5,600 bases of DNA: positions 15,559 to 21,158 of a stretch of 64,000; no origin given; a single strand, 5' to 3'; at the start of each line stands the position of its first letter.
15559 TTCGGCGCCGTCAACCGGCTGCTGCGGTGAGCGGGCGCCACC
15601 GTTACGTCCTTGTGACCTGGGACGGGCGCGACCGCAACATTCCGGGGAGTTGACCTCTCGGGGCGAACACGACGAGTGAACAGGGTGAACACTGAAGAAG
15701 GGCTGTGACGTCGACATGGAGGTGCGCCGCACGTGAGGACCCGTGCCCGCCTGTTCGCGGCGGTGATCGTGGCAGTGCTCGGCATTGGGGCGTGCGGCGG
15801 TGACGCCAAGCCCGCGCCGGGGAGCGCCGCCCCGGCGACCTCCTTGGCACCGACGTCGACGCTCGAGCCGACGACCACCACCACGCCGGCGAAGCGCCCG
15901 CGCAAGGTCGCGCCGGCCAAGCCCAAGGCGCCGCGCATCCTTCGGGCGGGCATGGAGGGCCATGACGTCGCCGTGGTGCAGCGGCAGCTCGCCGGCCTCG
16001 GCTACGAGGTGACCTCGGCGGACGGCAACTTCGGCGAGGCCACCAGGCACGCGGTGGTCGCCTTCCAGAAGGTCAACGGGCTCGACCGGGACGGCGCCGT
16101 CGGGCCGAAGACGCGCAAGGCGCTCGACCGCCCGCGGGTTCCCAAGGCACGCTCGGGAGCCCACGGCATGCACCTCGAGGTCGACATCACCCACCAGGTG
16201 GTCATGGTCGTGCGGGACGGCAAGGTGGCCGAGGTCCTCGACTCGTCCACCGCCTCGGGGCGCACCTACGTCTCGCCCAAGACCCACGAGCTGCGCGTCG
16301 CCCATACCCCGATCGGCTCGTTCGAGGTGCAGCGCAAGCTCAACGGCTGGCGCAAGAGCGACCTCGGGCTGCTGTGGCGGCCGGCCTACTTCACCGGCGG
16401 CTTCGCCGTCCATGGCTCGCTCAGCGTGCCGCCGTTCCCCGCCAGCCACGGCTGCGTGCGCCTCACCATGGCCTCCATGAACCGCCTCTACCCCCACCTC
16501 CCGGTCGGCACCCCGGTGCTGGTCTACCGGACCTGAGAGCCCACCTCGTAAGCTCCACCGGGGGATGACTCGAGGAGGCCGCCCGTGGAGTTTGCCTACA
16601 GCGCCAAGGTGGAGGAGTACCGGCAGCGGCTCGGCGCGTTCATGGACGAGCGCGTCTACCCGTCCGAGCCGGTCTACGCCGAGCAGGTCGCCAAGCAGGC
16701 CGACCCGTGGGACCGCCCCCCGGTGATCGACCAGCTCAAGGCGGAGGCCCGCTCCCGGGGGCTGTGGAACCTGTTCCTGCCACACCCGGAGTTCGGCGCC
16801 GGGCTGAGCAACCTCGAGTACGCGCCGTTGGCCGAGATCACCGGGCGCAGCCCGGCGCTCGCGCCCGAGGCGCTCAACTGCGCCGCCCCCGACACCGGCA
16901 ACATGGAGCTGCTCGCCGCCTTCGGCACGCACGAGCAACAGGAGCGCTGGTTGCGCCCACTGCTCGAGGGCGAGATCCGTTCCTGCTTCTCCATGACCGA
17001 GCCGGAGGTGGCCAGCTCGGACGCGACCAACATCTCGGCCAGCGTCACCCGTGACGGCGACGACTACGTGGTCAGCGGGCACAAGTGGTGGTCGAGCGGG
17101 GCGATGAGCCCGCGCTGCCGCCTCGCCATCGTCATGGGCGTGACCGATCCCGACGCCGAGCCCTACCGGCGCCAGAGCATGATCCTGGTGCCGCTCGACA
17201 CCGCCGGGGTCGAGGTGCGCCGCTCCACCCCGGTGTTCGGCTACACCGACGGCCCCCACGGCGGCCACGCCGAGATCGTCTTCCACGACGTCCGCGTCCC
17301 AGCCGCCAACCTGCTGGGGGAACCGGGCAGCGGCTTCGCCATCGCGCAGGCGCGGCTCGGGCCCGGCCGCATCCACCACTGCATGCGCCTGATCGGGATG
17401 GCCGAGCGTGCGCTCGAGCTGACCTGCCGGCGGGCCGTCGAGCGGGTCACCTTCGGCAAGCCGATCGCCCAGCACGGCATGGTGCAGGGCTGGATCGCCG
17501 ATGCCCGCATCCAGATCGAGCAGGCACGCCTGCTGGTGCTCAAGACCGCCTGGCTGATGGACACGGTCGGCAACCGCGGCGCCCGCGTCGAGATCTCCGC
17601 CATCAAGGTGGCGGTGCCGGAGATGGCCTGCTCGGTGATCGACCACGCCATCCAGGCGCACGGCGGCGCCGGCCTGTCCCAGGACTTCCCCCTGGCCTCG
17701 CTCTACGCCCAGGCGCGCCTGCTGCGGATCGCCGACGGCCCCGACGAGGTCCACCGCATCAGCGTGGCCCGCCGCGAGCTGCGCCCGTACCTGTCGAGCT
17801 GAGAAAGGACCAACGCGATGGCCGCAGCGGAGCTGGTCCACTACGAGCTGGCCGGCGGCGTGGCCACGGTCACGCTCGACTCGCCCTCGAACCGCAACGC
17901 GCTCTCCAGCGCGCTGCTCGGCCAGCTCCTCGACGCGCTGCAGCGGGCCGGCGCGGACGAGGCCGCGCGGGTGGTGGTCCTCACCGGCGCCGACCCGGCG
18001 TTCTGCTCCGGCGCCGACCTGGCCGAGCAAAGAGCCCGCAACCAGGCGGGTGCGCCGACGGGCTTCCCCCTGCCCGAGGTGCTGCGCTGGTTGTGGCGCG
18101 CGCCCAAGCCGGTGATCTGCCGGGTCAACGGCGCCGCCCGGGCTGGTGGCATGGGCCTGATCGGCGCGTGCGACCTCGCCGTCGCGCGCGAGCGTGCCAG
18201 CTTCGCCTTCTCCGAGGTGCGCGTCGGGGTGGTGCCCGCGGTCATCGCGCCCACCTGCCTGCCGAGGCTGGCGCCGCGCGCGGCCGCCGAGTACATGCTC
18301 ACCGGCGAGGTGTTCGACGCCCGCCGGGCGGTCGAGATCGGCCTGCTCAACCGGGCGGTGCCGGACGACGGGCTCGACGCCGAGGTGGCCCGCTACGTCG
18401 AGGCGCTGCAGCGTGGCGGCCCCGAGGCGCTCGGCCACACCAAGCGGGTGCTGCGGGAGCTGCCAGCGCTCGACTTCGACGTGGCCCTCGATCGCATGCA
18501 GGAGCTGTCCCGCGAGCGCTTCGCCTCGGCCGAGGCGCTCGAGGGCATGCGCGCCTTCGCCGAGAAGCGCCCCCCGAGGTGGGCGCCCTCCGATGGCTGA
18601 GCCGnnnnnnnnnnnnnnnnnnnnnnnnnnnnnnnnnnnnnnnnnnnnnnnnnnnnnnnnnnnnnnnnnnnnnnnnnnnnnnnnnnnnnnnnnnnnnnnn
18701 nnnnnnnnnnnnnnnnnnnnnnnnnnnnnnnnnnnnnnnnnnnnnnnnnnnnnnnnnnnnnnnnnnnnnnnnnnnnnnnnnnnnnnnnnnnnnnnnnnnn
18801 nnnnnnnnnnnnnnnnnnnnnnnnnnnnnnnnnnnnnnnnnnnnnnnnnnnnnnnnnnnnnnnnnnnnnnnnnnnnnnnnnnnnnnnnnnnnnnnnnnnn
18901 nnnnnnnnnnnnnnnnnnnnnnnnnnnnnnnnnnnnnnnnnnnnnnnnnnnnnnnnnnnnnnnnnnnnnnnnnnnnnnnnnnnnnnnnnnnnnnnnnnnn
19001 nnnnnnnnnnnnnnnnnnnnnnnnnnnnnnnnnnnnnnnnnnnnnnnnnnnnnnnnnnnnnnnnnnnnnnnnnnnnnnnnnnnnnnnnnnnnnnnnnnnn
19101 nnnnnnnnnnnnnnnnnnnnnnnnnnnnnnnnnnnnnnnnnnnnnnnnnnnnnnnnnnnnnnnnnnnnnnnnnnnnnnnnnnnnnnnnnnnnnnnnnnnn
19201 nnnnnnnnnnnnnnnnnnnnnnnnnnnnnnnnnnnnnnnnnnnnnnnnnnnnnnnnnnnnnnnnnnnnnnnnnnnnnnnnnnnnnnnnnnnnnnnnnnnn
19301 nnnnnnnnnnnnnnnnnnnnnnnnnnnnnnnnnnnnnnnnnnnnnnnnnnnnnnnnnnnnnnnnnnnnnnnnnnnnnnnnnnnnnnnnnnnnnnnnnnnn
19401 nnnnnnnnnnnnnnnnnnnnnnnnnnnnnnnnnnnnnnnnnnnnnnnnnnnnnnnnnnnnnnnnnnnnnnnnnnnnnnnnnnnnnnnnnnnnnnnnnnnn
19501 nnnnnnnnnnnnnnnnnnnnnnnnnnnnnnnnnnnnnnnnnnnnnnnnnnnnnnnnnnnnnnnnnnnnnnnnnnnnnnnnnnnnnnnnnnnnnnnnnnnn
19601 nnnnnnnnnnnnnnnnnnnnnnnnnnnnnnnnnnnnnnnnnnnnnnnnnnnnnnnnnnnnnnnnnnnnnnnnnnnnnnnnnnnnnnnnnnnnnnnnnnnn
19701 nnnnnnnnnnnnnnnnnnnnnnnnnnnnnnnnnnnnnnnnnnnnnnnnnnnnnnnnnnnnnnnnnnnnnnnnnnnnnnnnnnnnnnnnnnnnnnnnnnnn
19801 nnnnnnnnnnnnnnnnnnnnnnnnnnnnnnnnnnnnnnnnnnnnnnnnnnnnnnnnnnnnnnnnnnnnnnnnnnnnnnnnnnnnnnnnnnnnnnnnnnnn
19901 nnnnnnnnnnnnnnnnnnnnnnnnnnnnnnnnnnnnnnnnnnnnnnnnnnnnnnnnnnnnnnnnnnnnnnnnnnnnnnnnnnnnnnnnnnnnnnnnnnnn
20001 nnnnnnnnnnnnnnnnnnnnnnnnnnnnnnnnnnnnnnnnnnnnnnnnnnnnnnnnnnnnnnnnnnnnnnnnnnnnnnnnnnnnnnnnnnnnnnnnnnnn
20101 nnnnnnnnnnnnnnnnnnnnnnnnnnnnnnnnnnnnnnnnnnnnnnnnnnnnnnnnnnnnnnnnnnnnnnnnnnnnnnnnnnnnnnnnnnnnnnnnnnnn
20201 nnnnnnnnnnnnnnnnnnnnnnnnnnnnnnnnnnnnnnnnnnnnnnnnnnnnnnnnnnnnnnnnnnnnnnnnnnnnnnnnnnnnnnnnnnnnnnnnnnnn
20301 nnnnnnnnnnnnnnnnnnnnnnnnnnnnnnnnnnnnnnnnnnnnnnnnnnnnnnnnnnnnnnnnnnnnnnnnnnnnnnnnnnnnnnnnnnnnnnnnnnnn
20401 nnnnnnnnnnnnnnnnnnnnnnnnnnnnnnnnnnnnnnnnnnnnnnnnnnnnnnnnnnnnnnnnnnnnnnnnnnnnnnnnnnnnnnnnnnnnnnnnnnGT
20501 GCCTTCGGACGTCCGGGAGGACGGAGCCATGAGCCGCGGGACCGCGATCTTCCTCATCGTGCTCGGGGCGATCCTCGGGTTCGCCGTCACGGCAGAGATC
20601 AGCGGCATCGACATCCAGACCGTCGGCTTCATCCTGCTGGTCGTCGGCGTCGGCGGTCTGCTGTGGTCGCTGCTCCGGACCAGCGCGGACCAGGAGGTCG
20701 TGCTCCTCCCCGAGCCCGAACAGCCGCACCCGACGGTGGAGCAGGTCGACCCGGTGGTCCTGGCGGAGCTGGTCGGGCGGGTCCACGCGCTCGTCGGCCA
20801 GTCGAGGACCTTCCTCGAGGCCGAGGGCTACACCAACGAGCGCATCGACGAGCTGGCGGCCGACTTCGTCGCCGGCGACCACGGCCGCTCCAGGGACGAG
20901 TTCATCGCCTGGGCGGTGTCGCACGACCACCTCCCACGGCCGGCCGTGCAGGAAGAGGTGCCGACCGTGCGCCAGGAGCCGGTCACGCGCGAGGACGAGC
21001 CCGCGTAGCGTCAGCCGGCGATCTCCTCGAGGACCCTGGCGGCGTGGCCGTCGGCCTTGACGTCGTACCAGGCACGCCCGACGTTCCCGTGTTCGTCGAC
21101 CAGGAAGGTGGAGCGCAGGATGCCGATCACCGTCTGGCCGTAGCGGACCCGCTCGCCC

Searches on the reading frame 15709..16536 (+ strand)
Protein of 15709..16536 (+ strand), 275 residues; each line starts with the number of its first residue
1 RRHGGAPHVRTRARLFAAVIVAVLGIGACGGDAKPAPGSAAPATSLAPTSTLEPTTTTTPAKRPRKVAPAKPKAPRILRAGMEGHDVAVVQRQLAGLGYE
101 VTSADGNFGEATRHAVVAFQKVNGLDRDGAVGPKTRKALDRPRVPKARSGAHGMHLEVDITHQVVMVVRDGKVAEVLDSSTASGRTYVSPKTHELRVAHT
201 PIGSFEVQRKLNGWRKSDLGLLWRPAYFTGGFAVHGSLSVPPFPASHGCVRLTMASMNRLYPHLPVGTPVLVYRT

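Call 9: search_protein_families(library=pfam, proteins=[window:15709-16536:+], max_evalue=0.01)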
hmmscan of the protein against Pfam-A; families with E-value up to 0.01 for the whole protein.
window:15709-16536:+ (275 aa): 4 families
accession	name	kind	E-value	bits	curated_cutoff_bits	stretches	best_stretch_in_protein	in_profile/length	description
PF01471.23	PG_binding_1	-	6.5e-17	61.9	23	1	84-139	2-57/57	Putative peptidoglycan binding domain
PF03734.19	YkuD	-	5.2e-16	60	23.4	1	155-272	3-146/146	L,D-transpeptidase catalytic domain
PF09374.15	PG_binding_3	-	2.7e-08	34.3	24.6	1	87-117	3-32/76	Predicted Peptidoglycan domain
PF08823.16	PG_binding_2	-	0.00059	20.5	21.1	1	87-125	18-56/74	Putative peptidoglycan binding domain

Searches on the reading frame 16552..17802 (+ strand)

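Call 9: search_protein_families(library=pfam, proteins=[window:16552-17802:+], max_evalue=0.01)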
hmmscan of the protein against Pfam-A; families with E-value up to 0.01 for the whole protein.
window:16552-17802:+ (416 aa): 4 families
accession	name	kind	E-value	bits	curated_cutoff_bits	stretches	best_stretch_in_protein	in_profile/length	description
PF00441.29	Acyl-CoA_dh_1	-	2.4e-40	138.5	22.4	1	259-409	1-149/150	Acyl-CoA dehydrogenase, C-terminal domain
PF02770.24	Acyl-CoA_dh_M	-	1.3e-17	64.2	33.3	1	145-247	1-97/97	Acyl-CoA dehydrogenase, middle domain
PF08028.16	Acyl-CoA_dh_2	-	1.9e-12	48.1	22.7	1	275-381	2-116/134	Acyl-CoA dehydrogenase, C-terminal domain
PF02771.21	Acyl-CoA_dh_N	-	3.4e-09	37.5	22.9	1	43-141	16-113/113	Acyl-CoA dehydrogenase, N-terminal domain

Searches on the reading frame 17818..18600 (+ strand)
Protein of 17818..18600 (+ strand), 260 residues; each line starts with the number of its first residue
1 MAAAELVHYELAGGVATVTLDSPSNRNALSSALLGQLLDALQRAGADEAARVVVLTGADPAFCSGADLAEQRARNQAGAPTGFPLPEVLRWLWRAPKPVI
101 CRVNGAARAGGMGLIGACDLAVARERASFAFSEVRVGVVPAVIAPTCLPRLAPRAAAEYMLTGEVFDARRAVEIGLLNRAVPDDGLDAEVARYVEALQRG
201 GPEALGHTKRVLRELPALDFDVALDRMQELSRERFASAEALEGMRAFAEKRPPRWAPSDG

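Call 9: search_protein_families(library=pfam, proteins=[window:17818-18600:+], max_evalue=0.01)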
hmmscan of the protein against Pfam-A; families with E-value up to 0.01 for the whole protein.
window:17818-18600:+ (260 aa): 2 families
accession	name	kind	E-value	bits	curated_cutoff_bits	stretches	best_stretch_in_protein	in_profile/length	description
PF00378.25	ECH_1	-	1.9e-49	168.8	27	1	13-256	4-249/251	Enoyl-CoA hydratase/isomerase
PF16113.10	ECH_2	-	6.3e-30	105.3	27.2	1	16-188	2-179/335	Enoyl-CoA hydratase/isomerase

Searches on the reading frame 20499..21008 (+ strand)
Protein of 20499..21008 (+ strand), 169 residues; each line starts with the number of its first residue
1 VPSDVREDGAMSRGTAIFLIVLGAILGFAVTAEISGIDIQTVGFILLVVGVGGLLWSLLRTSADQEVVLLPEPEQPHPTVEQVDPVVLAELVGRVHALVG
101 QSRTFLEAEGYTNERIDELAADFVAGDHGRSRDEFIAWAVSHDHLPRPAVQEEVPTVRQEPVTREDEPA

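Call 9: search_protein_families(library=pfam, proteins=[window:20499-21008:+], max_evalue=0.01)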
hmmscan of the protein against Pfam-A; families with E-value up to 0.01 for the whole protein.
window:20499-21008:+ (169 aa): 3 families
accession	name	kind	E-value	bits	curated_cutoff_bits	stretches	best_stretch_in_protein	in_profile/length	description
PF20059.4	DUF6458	-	2.8e-08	34.4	27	1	11-55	1-45/78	Domain of unknown function (DUF6458)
PF23933.1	DUF7269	-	0.003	18.1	29.1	1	19-134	5-112/162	Family of unknown function (DUF7269)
PF02690.20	Na_Pi_cotrans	-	0.0035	17.8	29.1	1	9-57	63-110/137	Na+/Pi-cotransporter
